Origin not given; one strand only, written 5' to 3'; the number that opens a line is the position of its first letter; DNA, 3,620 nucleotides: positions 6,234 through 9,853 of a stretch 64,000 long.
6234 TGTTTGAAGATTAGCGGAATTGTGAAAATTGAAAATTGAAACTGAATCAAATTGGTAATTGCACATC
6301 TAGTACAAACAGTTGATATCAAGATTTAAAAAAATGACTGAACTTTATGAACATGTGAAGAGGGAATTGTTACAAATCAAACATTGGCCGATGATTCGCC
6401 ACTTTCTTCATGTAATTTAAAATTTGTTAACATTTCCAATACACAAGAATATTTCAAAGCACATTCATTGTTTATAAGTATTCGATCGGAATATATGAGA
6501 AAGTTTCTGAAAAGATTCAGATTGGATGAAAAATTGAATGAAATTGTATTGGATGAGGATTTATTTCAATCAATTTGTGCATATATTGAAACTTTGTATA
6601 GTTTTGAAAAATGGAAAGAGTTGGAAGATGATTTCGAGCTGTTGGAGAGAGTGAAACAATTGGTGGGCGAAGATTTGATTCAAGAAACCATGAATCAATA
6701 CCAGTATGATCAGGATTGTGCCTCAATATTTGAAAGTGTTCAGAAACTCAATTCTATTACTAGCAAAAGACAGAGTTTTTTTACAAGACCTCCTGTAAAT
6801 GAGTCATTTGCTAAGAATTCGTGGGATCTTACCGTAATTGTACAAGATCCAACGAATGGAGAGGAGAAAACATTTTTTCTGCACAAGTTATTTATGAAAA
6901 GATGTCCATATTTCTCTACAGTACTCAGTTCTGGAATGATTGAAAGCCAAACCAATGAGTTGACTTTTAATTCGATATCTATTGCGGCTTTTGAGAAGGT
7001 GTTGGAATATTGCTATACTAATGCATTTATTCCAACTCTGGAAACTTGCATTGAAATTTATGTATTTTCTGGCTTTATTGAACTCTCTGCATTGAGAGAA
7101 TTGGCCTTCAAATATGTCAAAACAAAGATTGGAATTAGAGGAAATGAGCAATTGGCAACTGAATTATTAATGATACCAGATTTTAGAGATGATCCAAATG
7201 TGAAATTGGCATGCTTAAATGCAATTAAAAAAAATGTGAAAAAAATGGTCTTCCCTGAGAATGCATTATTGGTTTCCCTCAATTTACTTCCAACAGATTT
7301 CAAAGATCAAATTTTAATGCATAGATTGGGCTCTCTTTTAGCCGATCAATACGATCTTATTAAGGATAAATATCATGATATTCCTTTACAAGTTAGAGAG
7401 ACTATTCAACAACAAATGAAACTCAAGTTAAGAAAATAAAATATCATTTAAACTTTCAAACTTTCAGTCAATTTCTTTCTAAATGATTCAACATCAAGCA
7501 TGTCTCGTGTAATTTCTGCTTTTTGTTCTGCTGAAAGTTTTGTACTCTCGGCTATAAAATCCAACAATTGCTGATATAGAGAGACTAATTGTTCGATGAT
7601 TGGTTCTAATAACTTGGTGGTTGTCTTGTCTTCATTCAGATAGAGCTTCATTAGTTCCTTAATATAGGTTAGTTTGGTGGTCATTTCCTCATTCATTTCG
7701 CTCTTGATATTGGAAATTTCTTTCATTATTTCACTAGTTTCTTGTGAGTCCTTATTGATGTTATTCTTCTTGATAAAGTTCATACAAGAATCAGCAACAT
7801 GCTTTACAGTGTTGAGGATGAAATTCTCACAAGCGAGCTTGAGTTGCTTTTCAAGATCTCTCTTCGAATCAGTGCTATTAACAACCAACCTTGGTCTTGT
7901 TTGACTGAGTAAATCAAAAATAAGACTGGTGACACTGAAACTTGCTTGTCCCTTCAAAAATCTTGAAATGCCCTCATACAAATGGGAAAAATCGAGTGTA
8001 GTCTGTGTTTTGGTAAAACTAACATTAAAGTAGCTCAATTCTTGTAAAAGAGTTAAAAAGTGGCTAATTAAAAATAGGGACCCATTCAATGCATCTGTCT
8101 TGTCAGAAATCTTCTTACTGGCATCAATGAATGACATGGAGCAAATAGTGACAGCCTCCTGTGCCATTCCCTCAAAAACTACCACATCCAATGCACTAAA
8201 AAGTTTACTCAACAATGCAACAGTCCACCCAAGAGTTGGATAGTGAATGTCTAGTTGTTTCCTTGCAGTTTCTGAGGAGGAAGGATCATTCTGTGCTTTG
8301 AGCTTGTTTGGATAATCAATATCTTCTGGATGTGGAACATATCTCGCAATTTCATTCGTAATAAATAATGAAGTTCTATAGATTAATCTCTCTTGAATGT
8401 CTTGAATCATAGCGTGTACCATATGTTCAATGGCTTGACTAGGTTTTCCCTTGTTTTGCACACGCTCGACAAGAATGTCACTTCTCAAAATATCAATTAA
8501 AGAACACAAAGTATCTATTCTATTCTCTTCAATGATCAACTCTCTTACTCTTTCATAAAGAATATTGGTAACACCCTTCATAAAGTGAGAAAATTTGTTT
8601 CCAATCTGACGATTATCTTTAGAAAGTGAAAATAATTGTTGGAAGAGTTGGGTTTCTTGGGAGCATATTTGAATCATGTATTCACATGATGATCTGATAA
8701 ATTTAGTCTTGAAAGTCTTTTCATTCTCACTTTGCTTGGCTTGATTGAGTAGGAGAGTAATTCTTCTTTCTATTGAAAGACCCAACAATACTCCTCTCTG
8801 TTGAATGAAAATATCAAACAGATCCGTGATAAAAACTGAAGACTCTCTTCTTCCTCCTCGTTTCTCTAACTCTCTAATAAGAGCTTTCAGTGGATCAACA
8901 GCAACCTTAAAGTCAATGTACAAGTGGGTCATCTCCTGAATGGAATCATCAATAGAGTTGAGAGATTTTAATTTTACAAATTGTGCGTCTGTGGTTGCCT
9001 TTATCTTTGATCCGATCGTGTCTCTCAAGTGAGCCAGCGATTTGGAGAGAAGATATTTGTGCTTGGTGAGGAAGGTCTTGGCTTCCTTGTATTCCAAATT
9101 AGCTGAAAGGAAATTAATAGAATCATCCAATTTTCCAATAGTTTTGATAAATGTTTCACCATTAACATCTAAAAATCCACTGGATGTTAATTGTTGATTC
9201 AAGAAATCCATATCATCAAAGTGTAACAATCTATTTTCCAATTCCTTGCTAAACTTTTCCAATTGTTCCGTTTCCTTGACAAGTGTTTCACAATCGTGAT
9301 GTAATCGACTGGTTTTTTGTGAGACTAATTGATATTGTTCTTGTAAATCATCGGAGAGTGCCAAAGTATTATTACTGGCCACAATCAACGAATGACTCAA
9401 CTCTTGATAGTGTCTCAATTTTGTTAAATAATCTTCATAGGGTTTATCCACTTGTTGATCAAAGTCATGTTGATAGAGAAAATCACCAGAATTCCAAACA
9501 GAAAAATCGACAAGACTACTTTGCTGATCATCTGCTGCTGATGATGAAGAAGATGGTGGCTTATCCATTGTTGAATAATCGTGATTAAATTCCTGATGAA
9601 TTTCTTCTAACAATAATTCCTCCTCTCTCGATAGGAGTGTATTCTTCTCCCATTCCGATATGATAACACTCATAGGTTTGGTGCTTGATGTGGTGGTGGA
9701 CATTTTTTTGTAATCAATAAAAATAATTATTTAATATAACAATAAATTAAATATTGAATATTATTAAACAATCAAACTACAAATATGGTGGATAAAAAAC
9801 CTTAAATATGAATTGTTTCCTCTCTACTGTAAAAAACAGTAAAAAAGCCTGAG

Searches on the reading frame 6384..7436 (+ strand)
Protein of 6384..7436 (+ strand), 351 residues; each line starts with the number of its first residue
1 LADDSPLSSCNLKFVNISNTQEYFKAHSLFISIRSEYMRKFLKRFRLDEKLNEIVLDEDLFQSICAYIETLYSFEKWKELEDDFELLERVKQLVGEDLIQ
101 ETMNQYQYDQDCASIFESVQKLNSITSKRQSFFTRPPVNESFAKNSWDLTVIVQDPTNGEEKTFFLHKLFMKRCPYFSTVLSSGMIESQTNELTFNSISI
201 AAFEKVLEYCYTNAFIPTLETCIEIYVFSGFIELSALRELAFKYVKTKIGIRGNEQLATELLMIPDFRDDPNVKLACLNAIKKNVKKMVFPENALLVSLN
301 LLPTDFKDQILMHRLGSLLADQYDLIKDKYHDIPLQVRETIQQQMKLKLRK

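Call 9: search_protein_families(library=pfam, proteins=[window:6384-7436:+], max_evalue=0.01)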
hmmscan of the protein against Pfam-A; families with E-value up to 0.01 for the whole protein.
window:6384-7436:+ (351 aa): 1 family
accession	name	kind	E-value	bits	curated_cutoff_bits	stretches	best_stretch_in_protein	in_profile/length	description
PF00651.37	BTB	-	2.3e-14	53.9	20.5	1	140-245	3-106/110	BTB/POZ domain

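Call 52: list_cluster_members(proteins=[window:6495-7436:+, window:7451-9703:-, window:14041-15675:+, window:15759-18290:-, window:33708-35276:+, window:35295-37400:-, window:48142-48762:+, window:48765-50123:-, window:52615-53430:-, window:57609-58883:-])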
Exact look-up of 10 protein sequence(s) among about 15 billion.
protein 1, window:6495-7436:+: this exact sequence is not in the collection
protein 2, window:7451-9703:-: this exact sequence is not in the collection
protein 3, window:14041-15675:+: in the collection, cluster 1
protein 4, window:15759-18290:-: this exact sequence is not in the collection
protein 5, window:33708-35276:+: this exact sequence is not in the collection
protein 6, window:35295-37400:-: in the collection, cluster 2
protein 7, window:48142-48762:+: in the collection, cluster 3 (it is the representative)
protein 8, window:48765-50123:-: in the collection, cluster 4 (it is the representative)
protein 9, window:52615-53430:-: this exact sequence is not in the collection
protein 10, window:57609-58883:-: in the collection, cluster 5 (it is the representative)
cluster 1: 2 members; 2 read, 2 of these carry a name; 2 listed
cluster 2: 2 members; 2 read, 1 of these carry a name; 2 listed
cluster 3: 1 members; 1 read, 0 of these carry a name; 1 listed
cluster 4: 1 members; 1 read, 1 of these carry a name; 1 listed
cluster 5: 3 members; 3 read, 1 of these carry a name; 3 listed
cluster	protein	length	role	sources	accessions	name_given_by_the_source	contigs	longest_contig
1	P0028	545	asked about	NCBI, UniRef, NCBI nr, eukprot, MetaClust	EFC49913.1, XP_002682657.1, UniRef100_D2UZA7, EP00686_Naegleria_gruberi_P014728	predicted protein [Naegleria gruberi] | Predicted protein n=1 Tax=Naegleria gruberi TaxID=5762 RepID=D2UZA7_NAEGR | uncharacterized protein NAEGRDRAFT_61870 [Naegleria gruberi]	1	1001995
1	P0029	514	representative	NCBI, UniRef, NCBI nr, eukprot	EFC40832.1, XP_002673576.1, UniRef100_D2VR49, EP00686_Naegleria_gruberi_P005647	predicted protein [Naegleria gruberi] | Predicted protein n=1 Tax=Naegleria gruberi TaxID=5762 RepID=D2VR49_NAEGR | uncharacterized protein NAEGRDRAFT_71461 [Naegleria gruberi]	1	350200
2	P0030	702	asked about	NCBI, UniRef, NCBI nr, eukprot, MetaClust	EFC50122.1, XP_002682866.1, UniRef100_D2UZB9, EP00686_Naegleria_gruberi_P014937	predicted protein [Naegleria gruberi] | Predicted protein n=1 Tax=Naegleria gruberi TaxID=5762 RepID=D2UZB9_NAEGR | uncharacterized protein NAEGRDRAFT_61882 [Naegleria gruberi]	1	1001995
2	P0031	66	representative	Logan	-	-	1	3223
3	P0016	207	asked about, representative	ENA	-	-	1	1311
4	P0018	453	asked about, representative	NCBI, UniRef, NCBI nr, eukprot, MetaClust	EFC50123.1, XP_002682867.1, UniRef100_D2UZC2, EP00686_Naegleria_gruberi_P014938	predicted protein [Naegleria gruberi] | Predicted protein n=1 Tax=Naegleria gruberi TaxID=5762 RepID=D2UZC2_NAEGR | uncharacterized protein NAEGRDRAFT_45440 [Naegleria gruberi]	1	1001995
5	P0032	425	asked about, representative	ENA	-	-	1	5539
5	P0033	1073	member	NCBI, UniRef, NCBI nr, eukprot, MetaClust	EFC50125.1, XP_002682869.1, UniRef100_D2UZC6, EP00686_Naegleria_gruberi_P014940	ubiquitin-specific processing protease [Naegleria gruberi] | ubiquitinyl hydrolase 1 n=1 Tax=Naegleria gruberi TaxID=5762 RepID=D2UZC6_NAEGR | XP_002682869.1 ubiquitin-specific processing protease [Naegleria gruberi strain NEG-M]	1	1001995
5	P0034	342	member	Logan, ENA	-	-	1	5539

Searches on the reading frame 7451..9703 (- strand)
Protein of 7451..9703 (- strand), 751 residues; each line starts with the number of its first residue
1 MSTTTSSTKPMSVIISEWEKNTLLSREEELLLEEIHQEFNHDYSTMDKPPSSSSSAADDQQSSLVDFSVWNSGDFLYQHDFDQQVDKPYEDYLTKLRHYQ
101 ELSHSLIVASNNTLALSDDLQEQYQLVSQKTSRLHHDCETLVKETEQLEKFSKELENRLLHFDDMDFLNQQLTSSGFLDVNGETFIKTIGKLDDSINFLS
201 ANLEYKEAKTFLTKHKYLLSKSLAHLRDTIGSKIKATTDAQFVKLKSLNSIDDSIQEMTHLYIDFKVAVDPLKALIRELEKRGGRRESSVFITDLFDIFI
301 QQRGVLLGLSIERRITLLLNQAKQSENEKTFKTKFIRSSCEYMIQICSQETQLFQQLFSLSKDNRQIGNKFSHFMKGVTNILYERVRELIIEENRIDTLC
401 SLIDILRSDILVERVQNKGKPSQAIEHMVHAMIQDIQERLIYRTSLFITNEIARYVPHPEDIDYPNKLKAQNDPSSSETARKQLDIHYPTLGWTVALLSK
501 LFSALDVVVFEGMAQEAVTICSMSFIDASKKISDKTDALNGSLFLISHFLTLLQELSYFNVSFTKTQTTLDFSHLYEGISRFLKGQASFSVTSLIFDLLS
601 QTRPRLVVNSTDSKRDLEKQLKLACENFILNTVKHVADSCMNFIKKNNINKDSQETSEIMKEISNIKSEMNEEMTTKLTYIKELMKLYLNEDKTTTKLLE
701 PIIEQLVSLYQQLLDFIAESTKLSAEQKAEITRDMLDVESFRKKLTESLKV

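Call 9: search_protein_families(library=pfam, proteins=[window:7451-9703:-], max_evalue=0.01)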
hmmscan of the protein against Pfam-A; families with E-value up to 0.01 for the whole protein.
window:7451-9703:- (751 aa): 3 families
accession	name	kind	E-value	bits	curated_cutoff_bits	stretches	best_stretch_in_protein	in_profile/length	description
PF20671.3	COG3_C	-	6.4e-82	275.7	26.8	1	259-575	2-303/303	Conserved oligomeric Golgi complex subunit 3, C-terminal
PF04136.21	COG3_N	-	2.2e-31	109.2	27.9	1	92-235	2-146/147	Conserved oligomeric Golgi complex subunit 3, N-terminal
PF17100.10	NACHT_N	-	0.0097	16.3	30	0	675-746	133-208/220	N-terminal domain of NWD NACHT-NTPase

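Call 64: find_related_loci(query=window:7451-9703:-, collection=metagenome_contigs, flank=4000)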
Query window:7451-9703:- (751 aa) in metagenome_contigs; peptide patterns used: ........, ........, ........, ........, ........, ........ (x = any residue, [..] = any of these).
49 stretches matched a pattern, but none encodes a relative of the query by tblastn (E <= 1e-3).

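Call 69: search_solved_structures(query=window:7451-9703:-, max_evalue=0.001)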
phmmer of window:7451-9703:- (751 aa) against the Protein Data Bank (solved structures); distinct sequences matched with E-value up to 0.001: 0.
